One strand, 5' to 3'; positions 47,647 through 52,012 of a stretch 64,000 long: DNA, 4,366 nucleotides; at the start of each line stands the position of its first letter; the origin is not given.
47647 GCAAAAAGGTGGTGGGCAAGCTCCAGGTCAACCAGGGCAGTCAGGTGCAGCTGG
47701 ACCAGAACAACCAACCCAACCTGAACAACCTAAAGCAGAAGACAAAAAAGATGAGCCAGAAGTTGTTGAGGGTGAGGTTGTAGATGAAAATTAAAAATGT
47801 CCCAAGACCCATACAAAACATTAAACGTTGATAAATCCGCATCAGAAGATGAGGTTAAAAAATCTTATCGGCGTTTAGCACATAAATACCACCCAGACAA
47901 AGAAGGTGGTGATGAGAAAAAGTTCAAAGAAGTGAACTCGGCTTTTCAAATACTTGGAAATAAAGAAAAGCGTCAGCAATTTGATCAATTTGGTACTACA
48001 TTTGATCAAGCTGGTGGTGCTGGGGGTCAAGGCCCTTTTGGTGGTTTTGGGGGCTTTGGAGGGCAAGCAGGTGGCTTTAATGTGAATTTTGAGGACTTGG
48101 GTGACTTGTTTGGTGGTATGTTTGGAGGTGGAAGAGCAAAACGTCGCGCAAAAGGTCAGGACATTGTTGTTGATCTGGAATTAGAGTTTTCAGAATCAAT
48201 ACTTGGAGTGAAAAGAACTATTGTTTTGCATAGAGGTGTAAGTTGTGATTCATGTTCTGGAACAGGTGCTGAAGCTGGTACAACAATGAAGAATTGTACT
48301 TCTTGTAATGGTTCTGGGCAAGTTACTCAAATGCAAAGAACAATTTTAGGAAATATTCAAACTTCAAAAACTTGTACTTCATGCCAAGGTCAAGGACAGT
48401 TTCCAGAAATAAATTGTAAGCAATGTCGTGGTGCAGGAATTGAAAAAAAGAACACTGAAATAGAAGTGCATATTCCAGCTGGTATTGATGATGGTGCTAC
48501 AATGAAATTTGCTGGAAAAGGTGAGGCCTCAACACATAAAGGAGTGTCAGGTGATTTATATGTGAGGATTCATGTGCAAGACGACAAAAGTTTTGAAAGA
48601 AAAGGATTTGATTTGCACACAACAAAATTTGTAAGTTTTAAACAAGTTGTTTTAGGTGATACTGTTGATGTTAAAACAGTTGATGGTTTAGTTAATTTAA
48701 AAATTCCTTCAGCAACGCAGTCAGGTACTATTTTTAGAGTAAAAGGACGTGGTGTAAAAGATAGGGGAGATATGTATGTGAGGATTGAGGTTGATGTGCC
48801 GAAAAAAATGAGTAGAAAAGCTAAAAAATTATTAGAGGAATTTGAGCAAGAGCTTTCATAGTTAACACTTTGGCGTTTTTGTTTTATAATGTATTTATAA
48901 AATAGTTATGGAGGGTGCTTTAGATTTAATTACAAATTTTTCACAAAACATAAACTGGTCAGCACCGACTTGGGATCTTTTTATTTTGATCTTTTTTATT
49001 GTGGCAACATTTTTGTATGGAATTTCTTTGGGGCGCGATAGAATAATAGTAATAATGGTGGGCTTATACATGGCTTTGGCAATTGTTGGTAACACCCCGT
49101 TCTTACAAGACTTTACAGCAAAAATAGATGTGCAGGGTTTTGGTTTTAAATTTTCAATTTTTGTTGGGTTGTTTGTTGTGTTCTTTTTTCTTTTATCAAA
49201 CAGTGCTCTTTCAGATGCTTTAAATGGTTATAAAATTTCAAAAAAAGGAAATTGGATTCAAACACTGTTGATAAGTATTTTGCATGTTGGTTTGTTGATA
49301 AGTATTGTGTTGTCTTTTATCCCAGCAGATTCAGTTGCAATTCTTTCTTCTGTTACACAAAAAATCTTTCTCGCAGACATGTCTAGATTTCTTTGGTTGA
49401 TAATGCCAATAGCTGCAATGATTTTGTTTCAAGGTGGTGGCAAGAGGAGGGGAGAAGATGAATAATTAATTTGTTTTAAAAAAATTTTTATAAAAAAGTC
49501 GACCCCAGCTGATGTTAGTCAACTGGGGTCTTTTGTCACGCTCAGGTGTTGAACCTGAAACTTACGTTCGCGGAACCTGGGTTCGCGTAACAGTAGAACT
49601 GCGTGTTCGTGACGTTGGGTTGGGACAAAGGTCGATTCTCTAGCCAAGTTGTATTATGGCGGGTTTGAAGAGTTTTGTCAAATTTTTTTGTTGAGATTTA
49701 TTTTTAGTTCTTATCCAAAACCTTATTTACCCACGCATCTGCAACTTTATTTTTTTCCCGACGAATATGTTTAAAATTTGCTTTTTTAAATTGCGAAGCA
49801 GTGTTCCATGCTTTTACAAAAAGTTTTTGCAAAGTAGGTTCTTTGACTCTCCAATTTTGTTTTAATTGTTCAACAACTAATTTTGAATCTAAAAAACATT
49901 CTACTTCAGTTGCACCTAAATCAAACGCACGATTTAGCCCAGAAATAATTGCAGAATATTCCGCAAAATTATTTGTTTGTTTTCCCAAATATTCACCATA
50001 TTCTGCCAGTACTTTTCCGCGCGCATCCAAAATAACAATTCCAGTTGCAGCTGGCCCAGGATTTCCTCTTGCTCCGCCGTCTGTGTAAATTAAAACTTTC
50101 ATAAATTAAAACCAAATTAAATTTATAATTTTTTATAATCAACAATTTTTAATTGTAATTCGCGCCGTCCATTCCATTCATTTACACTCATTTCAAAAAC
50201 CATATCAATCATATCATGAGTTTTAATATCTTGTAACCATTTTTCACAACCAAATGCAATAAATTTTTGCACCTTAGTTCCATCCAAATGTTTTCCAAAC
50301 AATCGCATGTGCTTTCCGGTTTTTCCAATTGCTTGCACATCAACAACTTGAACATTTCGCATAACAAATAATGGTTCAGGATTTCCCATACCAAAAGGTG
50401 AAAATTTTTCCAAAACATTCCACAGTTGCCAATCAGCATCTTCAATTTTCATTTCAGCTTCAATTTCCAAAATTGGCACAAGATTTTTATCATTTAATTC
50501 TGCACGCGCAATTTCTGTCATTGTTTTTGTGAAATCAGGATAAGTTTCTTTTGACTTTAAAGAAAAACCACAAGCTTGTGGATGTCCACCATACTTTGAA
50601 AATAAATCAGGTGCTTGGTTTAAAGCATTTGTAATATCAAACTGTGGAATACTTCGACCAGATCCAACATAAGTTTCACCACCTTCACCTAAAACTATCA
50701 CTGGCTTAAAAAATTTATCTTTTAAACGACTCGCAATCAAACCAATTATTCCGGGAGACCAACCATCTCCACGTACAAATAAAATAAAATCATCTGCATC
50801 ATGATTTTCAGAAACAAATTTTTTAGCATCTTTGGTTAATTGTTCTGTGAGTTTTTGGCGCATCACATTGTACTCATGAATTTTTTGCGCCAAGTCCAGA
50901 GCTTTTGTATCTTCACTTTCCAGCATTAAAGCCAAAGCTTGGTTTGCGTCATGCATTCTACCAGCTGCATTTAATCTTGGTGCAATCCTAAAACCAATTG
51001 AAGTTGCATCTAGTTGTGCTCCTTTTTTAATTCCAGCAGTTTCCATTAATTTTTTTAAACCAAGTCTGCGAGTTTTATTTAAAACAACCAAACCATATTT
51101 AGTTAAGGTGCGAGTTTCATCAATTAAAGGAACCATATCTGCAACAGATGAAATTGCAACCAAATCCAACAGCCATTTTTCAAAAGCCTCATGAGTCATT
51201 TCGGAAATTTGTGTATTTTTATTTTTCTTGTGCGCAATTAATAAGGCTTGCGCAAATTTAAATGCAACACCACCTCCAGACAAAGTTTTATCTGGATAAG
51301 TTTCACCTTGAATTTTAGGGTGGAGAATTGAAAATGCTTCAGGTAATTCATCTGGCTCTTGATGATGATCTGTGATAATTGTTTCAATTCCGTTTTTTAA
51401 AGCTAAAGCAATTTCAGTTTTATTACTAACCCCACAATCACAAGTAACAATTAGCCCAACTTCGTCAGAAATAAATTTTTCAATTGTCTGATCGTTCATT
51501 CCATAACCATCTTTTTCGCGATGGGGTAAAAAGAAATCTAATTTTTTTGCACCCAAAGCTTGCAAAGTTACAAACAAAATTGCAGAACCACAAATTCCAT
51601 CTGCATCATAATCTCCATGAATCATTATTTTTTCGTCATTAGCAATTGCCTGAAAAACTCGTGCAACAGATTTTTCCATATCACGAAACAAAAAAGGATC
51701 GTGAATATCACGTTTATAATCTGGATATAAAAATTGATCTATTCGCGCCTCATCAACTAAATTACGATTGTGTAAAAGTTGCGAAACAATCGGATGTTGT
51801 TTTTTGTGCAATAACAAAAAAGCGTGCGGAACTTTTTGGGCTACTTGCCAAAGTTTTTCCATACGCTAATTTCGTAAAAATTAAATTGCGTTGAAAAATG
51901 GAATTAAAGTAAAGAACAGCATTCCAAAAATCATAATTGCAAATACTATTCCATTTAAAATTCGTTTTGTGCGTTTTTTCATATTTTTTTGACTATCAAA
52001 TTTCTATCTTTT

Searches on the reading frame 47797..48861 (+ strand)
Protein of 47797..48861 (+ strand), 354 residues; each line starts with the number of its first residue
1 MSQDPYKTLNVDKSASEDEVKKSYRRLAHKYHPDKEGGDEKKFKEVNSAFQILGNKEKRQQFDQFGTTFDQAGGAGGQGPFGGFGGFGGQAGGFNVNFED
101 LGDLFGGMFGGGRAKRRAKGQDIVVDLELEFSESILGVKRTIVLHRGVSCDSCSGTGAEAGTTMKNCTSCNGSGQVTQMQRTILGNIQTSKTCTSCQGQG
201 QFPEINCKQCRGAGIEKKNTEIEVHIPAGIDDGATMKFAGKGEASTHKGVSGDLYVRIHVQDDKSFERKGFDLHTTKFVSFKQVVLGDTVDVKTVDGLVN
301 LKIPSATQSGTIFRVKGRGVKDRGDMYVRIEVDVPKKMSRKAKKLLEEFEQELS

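Call 17: search_protein_families(library=pfam, proteins=[window:47797-48861:+], max_evalue=0.01)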
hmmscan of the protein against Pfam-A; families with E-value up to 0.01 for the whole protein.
window:47797-48861:+ (354 aa): 3 families
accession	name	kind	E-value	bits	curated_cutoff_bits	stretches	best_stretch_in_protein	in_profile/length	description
PF01556.23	DnaJ_C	-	3.1e-41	141.4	26.6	1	123-335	1-152/152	DnaJ C terminal domain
PF00226.36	DnaJ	-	1.8e-21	76.4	27.8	1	4-63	1-63/63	DnaJ domain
PF00684.25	DnaJ_CXXCXGXG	-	4.7e-15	56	32.7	1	150-214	1-65/65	DnaJ central domain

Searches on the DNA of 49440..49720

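Call 74: search_rna_families(source=window, start=49440, end=49720, threshold=evalue, max_evalue=10, show_alignments=2)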
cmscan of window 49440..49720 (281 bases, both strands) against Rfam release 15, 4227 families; matches with E-value up to 10: 5.
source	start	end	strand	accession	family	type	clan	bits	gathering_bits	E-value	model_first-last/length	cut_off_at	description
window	49502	49538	-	RF02399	NsiR1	Gene; sRNA;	-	22.5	39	0.02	15-52/60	no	Nitrogen stress-induced RNA 1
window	49475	49531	-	RF01581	RUF6-5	Gene; sRNA;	-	19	70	0.21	1-156/156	no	Plasmodium RNA of unknown function RUF6-5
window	49459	49532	-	RF02900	AaHKsRNA82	Gene; sRNA;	-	17.8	51.4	3.4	1-81/81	no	Aggregatibacter sRNA 82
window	49486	49546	-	RF00747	mir-283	Gene; miRNA;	CL00094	16.3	50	1.9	1-98/98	no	mir-283 microRNA precursor family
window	49682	49720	+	RF00528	snoMe28S-Gm1083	Gene; snRNA; snoRNA; CD-box;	-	14.6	48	6.3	1-39/89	3'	Small nucleolar RNA Me28S-Gm1083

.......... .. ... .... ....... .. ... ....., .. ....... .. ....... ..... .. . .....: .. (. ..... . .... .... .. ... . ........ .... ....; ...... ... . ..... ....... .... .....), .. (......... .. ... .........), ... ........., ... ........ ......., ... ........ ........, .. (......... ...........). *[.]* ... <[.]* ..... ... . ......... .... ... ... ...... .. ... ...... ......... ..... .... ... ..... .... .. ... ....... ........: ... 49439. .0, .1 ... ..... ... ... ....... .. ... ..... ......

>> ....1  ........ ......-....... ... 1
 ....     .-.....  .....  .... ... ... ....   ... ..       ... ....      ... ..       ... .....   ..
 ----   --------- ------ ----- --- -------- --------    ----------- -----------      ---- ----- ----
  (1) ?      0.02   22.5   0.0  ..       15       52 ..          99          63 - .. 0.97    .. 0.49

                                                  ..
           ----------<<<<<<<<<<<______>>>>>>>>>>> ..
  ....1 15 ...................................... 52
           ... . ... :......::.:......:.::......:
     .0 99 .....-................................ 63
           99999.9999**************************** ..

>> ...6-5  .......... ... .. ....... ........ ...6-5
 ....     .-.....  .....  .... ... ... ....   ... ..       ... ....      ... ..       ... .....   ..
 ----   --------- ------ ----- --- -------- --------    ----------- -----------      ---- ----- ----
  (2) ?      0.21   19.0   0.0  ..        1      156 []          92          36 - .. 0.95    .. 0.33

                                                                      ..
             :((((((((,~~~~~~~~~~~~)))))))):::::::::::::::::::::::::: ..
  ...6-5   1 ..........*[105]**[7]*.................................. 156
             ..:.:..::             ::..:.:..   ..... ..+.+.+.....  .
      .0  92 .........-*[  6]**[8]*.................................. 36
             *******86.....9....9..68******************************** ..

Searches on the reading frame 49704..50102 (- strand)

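Call 17: search_protein_families(library=pfam, proteins=[window:49704-50102:-], max_evalue=0.01)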
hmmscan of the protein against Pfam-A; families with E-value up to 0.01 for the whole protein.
window:49704-50102:- (132 aa): 2 families
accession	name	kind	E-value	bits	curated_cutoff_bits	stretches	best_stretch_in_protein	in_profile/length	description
PF13456.12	RVT_3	-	3.2e-27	95.3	21.6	1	7-127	2-122/123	Reverse transcriptase-like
PF00075.30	RNase_H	-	1.3e-11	45.3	25.8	1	2-113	3-119/141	RNase H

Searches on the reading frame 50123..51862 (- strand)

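Call 17: search_protein_families(library=pfam, proteins=[window:50123-51862:-], max_evalue=0.01)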
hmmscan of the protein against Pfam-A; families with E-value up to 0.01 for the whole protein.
window:50123-51862:- (579 aa): 3 families
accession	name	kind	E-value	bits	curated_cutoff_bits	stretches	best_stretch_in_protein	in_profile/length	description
PF17768.7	RecJ_OB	-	1.9e-29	102.3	27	1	467-575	1-107/107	RecJ OB domain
PF01368.27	DHH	-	1.5e-20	74.1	28.1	1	78-220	1-114/125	DHH family, N-terminal domain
PF02272.25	DHHA1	-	4.6e-14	53.1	25.9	1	360-452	4-100/102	DHHA1 domain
